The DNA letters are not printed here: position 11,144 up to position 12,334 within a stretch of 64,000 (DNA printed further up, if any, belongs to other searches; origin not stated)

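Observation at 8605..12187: Candidate undescribed conflict module: soluble KAP-type NTPase + small membrane zinc-ribbon protein + HEPN-motif protein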

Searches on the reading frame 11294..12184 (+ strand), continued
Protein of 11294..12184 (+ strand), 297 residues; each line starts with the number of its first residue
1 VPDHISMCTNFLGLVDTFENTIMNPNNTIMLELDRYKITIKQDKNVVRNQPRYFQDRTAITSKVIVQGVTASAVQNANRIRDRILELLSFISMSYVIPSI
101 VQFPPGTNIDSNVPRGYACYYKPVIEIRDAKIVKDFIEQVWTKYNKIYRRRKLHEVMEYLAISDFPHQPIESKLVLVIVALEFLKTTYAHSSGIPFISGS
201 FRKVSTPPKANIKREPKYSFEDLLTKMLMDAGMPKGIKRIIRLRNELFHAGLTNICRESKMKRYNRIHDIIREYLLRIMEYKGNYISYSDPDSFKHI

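Call 49: search_protein_families(library=padloc, proteins=[L061:800-1810:+, L061:2001-5192:+, L061:5192-5950:+, L061:5950-6870:+, L061:6911-8818:+, L061:8607-9854:+, L061:9857-10297:+, L061:10129-12837:+], max_evalue=0.01)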
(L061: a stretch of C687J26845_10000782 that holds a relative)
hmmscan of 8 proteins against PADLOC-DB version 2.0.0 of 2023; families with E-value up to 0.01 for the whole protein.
L061:800-1810:+ (337 aa): 0 families

L061:2001-5192:+ (1064 aa): 48 families (the best 25 are shown)
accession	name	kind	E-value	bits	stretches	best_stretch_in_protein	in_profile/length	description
PDLC01075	C3a139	-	1.6e-122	408.7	1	140-1058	145-947/948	HKD+Snf2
PDLC02621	DrmD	-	1.7e-37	127.2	2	550-817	392-640/1040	DrmD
PDLC02623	DrmD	-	1.2e-35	120.6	3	659-832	510-653/1040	DrmD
PDLC02619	DrmD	-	2.5e-31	106.6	2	643-807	376-540/872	DrmD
PDLC02500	BrxHI|BrxHII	-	1.5e-27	94.5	3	755-812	528-584/933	BrxHI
PDLC02193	PLD_Helicase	-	4.5e-25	86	2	655-847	665-847/905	-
PDLC03830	ZacC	-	1.4e-24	84.8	2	296-401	219-301/1019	-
PDLC00659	HmaA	-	2.8e-24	83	1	644-802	473-612/1176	SNF2 helicase / DEAD-box helicase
PDLC02572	DrmA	-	1.2e-23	81.1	2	562-806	401-627/1043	DrmA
PDLC02843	DpdE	-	3.5e-21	72.9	2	251-388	179-301/1091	DpdE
PDLC02632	DrmD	-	6.2e-21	72.5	2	638-817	478-638/662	DrmD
PDLC04556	PDC-M27C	-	9.5e-21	71.8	3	232-290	39-100/892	-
PDLC02504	BrxHI|BrxHII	-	2.6e-19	66.7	2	749-812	529-592/971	BrxHII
PDLC02633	DrmD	-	5.3e-19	65.7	2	657-815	502-643/839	DrmD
PDLC02840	DpdE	-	1e-18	65.1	2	251-387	180-305/1091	DpdE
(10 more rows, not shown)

L061:5192-5950:+ (253 aa): 0 families

L061:5950-6870:+ (307 aa): 0 families

L061:6911-8818:+ (636 aa): 35 families (the best 25 are shown)
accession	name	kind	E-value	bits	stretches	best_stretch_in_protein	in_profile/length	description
PDLC03634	MTase_III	-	8.6e-212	703.4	1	7-635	3-620/621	Type III methyltransferase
PDLC03641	MTase_III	-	1.5e-97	325.8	1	17-515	15-510/657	Type III methyltransferase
PDLC03637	MTase_III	-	2.5e-85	285.1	2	20-255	50-262/513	Type III methyltransferase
PDLC03644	MTase_III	-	2.3e-68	229.3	1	64-443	4-383/542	Type III methyltransferase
PDLC03642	MTase_III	-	1.5e-47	160.5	3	91-149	75-134/528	Type III methyltransferase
PDLC03640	MTase_III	-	2.3e-46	156.4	2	96-232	41-177/654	Type III methyltransferase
PDLC03636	MTase_III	-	5.1e-42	142.4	3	173-260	93-177/575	Type III methyltransferase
PDLC03635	MTase_III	-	4.1e-40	136.1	3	173-269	265-361/708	Type III methyltransferase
PDLC03639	MTase_III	-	8.9e-36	121.4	3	365-459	406-496/639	Type III methyltransferase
PDLC03638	MTase_III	-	1.7e-34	117.2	2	174-420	429-650/816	Type III methyltransferase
PDLC03354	MTase_II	-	3.1e-34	116.7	1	54-423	17-358/425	Type II methyltransferase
PDLC03646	MTase_III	-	2.2e-25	86.7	3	374-446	757-829/1057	Type III methyltransferase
PDLC03278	MTase_II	-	4.5e-24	83.6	2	296-482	205-377/390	Type II methyltransferase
PDLC03643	MTase_III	-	5.3e-24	83.2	1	180-487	1-315/465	Type III methyltransferase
PDLC03300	MTase_II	-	7.1e-24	82.4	2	97-230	10-140/302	Type II methyltransferase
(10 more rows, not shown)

L061:8607-9854:+ (416 aa): 2 families
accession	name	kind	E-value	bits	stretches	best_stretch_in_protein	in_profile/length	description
PDLC04717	PDC-M59A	-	6.3e-104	346.2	1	78-415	2-335/338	-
PDLC04920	PDC-S13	-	0.00086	16.7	1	235-301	139-204/286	-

L061:9857-10297:+ (147 aa): 6 families
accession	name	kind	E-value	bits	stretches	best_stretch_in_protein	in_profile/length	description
PDLC04718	PDC-M59B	-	1.3e-39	133.9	1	3-144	5-146/159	-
PDLC04963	PDC-S23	-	4.4e-11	40.8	1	33-94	210-271/312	-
PDLC04965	PDC-S23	-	6.9e-11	40.1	1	34-91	228-285/327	-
PDLC04964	PDC-S23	-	1.9e-06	25.3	1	34-90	231-287/331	-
PDLC04838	PDC-S04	-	0.002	15.9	1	40-126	113-203/209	-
PDLC04848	PDC-S05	-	0.0032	15.1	1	51-86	209-244/291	-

L061:10129-12837:+ (903 aa): 6 families
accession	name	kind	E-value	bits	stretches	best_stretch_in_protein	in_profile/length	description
PDLC03647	REase_III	-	0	1113.4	1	57-902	1-803/989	Type III restriction enzyme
PDLC03649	REase_III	-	5e-81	270.9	1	159-827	77-698/973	Type III restriction enzyme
PDLC03648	REase_III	-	1.3e-06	24.9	1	608-679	314-382/871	Type III restriction enzyme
PDLC03650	REase_III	-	3.4e-06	23.8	1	603-682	376-453/898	Type III restriction enzyme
PDLC03653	REase_III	-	0.00014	18.1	1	596-648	417-469/883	Type III restriction enzyme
PDLC02706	PbeA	-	0.0031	14.1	1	162-198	291-327/722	PbeA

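Call 66: search_protein_families(library=padloc, alignment_id=A4, max_evalue=0.00001)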
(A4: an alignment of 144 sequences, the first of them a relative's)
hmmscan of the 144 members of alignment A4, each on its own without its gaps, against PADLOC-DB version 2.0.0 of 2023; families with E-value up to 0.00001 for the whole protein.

A. member 1, L003:6473-7360:+ (296 aa): 0 families

B. families by the number of members that match (of 144 scanned): 295 families (the first 25 are shown)
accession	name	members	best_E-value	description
PDLC03634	MTase_III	6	8.3e-221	Type III methyltransferase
PDLC03637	MTase_III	6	6.5e-111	Type III methyltransferase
PDLC03644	MTase_III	6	4.9e-104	Type III methyltransferase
PDLC03641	MTase_III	6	1e-97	Type III methyltransferase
PDLC03640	MTase_III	6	3.1e-71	Type III methyltransferase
PDLC03636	MTase_III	6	2.6e-66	Type III methyltransferase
PDLC03642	MTase_III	6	1e-50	Type III methyltransferase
PDLC03639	MTase_III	6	9.2e-47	Type III methyltransferase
PDLC03635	MTase_III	6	4.1e-40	Type III methyltransferase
PDLC03354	MTase_II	6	1.2e-36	Type II methyltransferase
PDLC03638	MTase_III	6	1.7e-34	Type III methyltransferase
PDLC03646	MTase_III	6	1.6e-27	Type III methyltransferase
PDLC03300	MTase_II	6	2.9e-27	Type II methyltransferase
PDLC03643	MTase_III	5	1.5e-40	Type III methyltransferase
PDLC03278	MTase_II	5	4.8e-25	Type II methyltransferase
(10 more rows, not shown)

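Call 67: predict_structure(alignment_id=A3)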
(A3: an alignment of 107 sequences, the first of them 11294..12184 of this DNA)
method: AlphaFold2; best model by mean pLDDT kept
length: 297 residues; sequences in the alignment: 107
mean_pLDDT: 94.5   pTM: 0.92
mean pLDDT of the five models: 94.5, 94.4, 94.2, 94.0, 93.3
residues with pLDDT >= 90: 267; 70-90: 20; 50-70: 9; < 50: 1
segments of 3 or more residues with pLDDT < 50: none
pLDDT, mean of each block of 10 residues (from residue 1): 96 73 75 98 94 94 97 97 98 96 90 88 94 97 98 98 95 98 98 97 95 97 98 94 97 96 98 98 98 96
secondary structure, 60 per line:
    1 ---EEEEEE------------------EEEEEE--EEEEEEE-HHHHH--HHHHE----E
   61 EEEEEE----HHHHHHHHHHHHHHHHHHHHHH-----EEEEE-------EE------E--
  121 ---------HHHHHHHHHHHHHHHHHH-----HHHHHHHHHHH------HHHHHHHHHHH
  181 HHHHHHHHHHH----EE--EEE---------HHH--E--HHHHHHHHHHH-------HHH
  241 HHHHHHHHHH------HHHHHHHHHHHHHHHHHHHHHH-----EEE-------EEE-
elements in order: E4-9 E28-33 E36-42 H44-48 H51-54 E60-66 H71-92 E98-102 H130-147 H153-163 H170-191 E200-202 H220-230 H238-250 H257-278 E284-286 E294-296

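Call 69: search_protein_families(library=pfam, alignment_id=A4, max_evalue=0.00001)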
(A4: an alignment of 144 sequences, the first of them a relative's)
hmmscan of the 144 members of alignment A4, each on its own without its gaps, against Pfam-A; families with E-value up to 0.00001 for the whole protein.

A. member 1, L003:6473-7360:+ (296 aa): 0 families

B. families by the number of members that match (of 144 scanned): 85 families (the first 25 are shown)
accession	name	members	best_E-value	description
PF14335.11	DUF4391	7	1e-76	Domain of unknown function (DUF4391)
PF01555.25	N6_N4_Mtase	5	5.3e-35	DNA methylase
PF00271.37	Helicase_C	5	3.5e-15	Helicase conserved C-terminal domain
PF00155.27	Aminotran_1_2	3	8.6e-68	Aminotransferase class I and II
PF00589.27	Phage_integrase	3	1.6e-31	Phage integrase family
PF00270.35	DEAD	3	5.6e-27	DEAD/DEAH box helicase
PF00176.29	SNF2-rel_dom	3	5.4e-11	SNF2-related domain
PF04851.21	ResIII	3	2.2e-06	Type III restriction enzyme, res subunit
PF03235.19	GmrSD_N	2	2.4e-29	GmrSD restriction endonuclease, N-terminal domain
PF03466.25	LysR_substrate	2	1.3e-26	LysR substrate binding domain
PF00126.33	HTH_1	2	6e-21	Bacterial regulatory helix-turn-helix protein, lysR family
PF22654.1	DUF7008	1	3.4e-158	Domain of unknown function (DUF7008)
PF01053.26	Cys_Met_Meta_PP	1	1.1e-121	Cys/Met metabolism PLP-dependent enzyme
PF00724.26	Oxidored_FMN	1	1.1e-73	NADH:flavin oxidoreductase / NADH oxidase family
PF02515.22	CoA_transf_3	1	7.7e-58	CoA-transferase family III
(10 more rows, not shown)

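Call 70: fold_search(model_id=the predicted structure, library=pdb)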
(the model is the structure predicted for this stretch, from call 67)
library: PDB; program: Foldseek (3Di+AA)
matches with E <= 10: 86; with E <= 0.001: 0
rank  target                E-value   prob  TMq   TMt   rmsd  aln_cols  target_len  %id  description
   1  5a60                  4.1e-01  0.04  0.13  0.09  19.4       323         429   10  Crystal structure of full-length E. coli ygiF in complex with tripolyphosphate and two magnesium ions (released 2015-08-05)
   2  3tix_D                1.1e+00  0.11  0.11  0.08   9.3        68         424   16  Crystal structure of the Chp1-Tas3 complex core (released 2011-11-16)
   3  6zdq_A                1.2e+00  0.04  0.12  0.06  19.0       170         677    9  Structure of telomerase from Candida albicans in complexe with TWJ fragment of telomeric RNA (released 2021-04-28)
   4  5kha_B                1.3e+00  0.02  0.12  0.08  18.7       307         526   11  Structure of glutamine-dependent NAD+ synthetase from Acinetobacter baumannii in complex with adenosine diphosphate (A (released 2016-07-27)
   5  9k9u_A                1.4e+00  0.04  0.15  0.05  19.2       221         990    9  MPXV DNA polymerase complex in editing state 1 (released 2025-02-26)
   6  8qx1_C                1.7e+00  0.04  0.13  0.05  20.3       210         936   12  Arabidopsis thaliana Phosphoenolpyruvate carboxylase PPC1 R886G mutant with bound malate (released 2024-10-30)
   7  6n29_B                1.8e+00  0.02  0.13  0.09  20.5       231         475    6  Crystal structure of monomeric von Willebrand Factor D`D3 assembly (released 2019-01-23)
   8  8hpa_A                2.1e+00  0.02  0.14  0.06  18.1       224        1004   10  Monkeypox virus DNA replication holoenzyme F8, A22 and E4 complex in a DNA binding form (released 2024-01-31)
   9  6sga_FR               2.2e+00  0.03  0.09  0.10  14.5       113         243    8  Body domain of the mt-SSU assemblosome from Trypanosoma brucei (released 2019-09-18)
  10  7mqa_SY               2.2e+00  0.02  0.11  0.13  29.4       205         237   12  Cryo-EM structure of the human SSU processome, state post-A1 (released 2021-09-22)
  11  5kha_A                2.4e+00  0.02  0.12  0.08  17.8       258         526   11  Structure of glutamine-dependent NAD+ synthetase from Acinetobacter baumannii in complex with adenosine diphosphate (A (released 2016-07-27)
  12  3tix_B                2.5e+00  0.07  0.11  0.08   9.2        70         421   14  Crystal structure of the Chp1-Tas3 complex core (released 2011-11-16)
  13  6y07_MODEL_1_A        2.7e+00  0.12  0.23  0.38  13.4       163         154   15  Designing a Granulopoietic Protein by Topological Rescaffolding 1: Sohair (released 2020-03-18)
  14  5huh_B                2.7e+00  0.04  0.12  0.13  15.6       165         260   10  Crystal Structure of NadE from Streptococcus pyogenes (released 2017-01-25)
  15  8cj8_C                2.7e+00  0.03  0.13  0.05  19.6       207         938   12  Arabidopsis thaliana Phosphoenolpyruvate carboxylase PPC1 mutant A651V in complex with L-malate (released 2024-02-21)
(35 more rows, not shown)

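Call 73: fold_search(model_id=the predicted structure, library=viral)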
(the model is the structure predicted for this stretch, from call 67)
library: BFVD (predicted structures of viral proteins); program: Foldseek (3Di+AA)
matches with E <= 10: 116; with E <= 0.001: 0
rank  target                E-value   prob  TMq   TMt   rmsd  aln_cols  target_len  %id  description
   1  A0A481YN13            4.2e-01  0.03  0.10  0.08  24.3       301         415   13  DNA-directed RNA polymerase [Pithovirus LCDPAC01]
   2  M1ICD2                8.6e-01  0.15  0.13  0.22  11.5        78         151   15  (no name in the UniProt tables at hand)
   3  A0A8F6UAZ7            8.6e-01  0.01  0.10  0.08  22.4       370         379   13  Putative phosphotransferase [Rhinella marina erythrocytic-like virus]
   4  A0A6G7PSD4            1.0e+00  0.02  0.12  0.06  20.4       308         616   11  RNA-directed RNA polymerase L (Fragment) [Rayholt bunya-like virus]
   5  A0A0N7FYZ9            1.0e+00  0.02  0.13  0.07  23.1       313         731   12  (no name in the UniProt tables at hand)
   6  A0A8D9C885            1.2e+00  0.04  0.16  0.19  17.8       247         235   14  IrrE N-terminal-like domain-containing protein [uncultured marine phage]
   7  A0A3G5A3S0            1.6e+00  0.08  0.08  0.12   9.2        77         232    9  Uncharacterized protein [Harvfovirus sp.]
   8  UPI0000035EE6         1.6e+00  0.01  0.11  0.07  21.9       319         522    8  (no name look-up for this kind of identifier)
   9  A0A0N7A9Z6            1.6e+00  0.01  0.09  0.08  31.0       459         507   11  (no name in the UniProt tables at hand)
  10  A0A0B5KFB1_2          1.7e+00  0.04  0.13  0.04  18.2       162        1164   10  RNA-dependent RNA polymerase (Fragment) [Wuhan Louse Fly Virus 2]
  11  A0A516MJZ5            1.8e+00  0.08  0.09  0.33  14.6        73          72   10  (no name in the UniProt tables at hand)
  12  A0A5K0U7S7            1.9e+00  0.02  0.15  0.11  19.4       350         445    9  Putative mitochondrial chaperone BCS1-B [Yasminevirus sp. GU-2018]
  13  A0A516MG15            2.0e+00  0.12  0.18  0.39   8.2       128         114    9  (no name in the UniProt tables at hand)
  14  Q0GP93                2.0e+00  0.03  0.08  0.14  12.7        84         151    8  HSPV009 [Horsepox virus]
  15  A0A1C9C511            2.1e+00  0.14  0.20  0.25   5.7       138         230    9  Putative TATA-box-binding protein [Heterosigma akashiwo virus 01]
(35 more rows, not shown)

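Call 82: search_dna_similar(query=window:11294-12184:+, collection=plasmids, mode=protein, max_evalue=0.001, max_rows=20)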
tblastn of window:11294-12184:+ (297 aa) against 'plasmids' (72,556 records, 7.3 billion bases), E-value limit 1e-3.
Records with a match: 1; places in all: 1; records where one place covers at least 80% of the query: 1.
Best place of each record, by identity: <60% 1.
By first word of the organism name: Rubrobacter 1.
By predicted mobility (MOB-suite, as given by PLSDB): non-mobilizable 1.
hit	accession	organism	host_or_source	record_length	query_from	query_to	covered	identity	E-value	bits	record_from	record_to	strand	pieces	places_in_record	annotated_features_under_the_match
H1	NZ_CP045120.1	Rubrobacter tropicus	single pure culture,marine sediment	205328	27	289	89%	29.4%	2e-25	112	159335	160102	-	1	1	hypothetical protein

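Call 83: search_dna_similar(query=window:11294-12184:+, collection=phages, mode=protein, max_evalue=0.001, max_rows=20)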
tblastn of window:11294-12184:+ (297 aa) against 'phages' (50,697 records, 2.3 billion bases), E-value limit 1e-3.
No match.

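Call 84: get_annotated_region(hit=H1, flank=8000)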
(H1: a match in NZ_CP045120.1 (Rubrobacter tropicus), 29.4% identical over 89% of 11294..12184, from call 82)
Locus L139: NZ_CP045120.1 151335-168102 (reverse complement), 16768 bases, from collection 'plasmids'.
description: Rubrobacter tropicus strain SCSIO 52909 plasmid unnamed1, complete sequence
organism: Rubrobacter tropicus (NCBI taxid 2653851)
taxonomy: Bacteria; Actinomycetota; Rubrobacteria; Rubrobacterales; Rubrobacteraceae; Rubrobacter; Rubrobacter tropicus
host: -; source: single pure culture,marine sediment; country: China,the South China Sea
typing (MOB-suite, as given by PLSDB): non-mobilizable
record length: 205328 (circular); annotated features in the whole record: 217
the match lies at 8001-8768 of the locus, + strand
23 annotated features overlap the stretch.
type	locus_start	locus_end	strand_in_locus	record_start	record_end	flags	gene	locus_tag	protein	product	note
CDS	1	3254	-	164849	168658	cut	-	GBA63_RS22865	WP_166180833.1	DEAD/DEAH box helicase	-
CDS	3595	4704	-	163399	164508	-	-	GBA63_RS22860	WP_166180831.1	DUF6744 family protein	-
CDS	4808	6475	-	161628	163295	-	-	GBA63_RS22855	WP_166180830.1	hypothetical protein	-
CDS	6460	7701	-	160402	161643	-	-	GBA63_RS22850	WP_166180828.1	AAA family ATPase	-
CDS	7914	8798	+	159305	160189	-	-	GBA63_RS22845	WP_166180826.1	hypothetical protein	-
CDS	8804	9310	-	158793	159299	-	-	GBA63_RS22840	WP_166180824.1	hypothetical protein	-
CDS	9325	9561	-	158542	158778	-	-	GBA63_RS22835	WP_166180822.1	hypothetical protein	-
CDS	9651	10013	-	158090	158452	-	-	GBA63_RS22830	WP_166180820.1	hypothetical protein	-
CDS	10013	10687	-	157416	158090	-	-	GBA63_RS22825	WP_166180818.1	hypothetical protein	-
CDS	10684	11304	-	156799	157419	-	-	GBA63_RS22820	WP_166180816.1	hypothetical protein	-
CDS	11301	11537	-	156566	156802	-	-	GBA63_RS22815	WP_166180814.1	hypothetical protein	-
CDS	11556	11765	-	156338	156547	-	-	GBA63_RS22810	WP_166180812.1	hypothetical protein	-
CDS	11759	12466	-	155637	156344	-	-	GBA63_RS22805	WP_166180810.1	hypothetical protein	-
CDS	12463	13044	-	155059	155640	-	-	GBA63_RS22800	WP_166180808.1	hypothetical protein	-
CDS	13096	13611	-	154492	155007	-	-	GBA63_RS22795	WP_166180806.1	hypothetical protein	-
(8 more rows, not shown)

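Call 90: search_dna_similar(query=L061:5192-5950:+, collection=plasmids, mode=protein, max_evalue=1e-10, max_rows=8)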
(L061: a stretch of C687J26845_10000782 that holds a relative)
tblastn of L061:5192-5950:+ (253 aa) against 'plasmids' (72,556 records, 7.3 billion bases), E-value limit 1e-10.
Records with a match: 28; places in all: 28; records where one place covers at least 80% of the query: 28.
Best place of each record, by identity: <60% 28.
By first word of the organism name: Enterococcus 10; Vibrio 3; Lactococcus 3; Latilactobacillus 2; Paraburkholderia 1; Acetobacter 1; Desulforapulum 1; Acinetobacter 1; Methanomethylovorans 1; Aeromonas 1; and 4 more.
By predicted mobility (MOB-suite, as given by PLSDB): conjugative 16; non-mobilizable 9; mobilizable 3.
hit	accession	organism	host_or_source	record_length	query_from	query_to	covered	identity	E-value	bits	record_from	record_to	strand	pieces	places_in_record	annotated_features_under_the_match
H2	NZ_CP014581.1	Paraburkholderia phytofirmans OLGA172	-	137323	1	243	96%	56.6%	3e-83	278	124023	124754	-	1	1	DUF4391 domain-containing protein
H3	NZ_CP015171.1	Acetobacter ascendens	single cell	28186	1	240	95%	44.9%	6e-60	211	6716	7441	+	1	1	DUF4391 domain-containing protein | helicase-related protein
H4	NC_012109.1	Desulforapulum autotrophicum HRM2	-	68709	3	253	99%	33.5%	2e-36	143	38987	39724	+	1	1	DUF4391 domain-containing protein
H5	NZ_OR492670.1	Acinetobacter gerneri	-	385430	3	253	99%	29.4%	9e-23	103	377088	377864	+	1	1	DUF4391 domain-containing protein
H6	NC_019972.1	Methanomethylovorans hollandica DSM 15978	-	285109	6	246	95%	30.4%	7e-35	139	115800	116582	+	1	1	DUF4391 domain-containing protein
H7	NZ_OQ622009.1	Vibrio parahaemolyticus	-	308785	6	253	98%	26.9%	6e-18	90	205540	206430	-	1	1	DUF4391 domain-containing protein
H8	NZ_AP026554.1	Vibrio vulnificus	shrimp,shrimp food,homogenised shrimp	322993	6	253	98%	26.9%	6e-18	90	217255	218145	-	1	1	DUF4391 domain-containing protein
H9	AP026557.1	Vibrio alginolyticus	shrimp,shrimp food,homogenised shrimp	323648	6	253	98%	26.9%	6e-18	90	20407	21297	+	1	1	chemotaxis protein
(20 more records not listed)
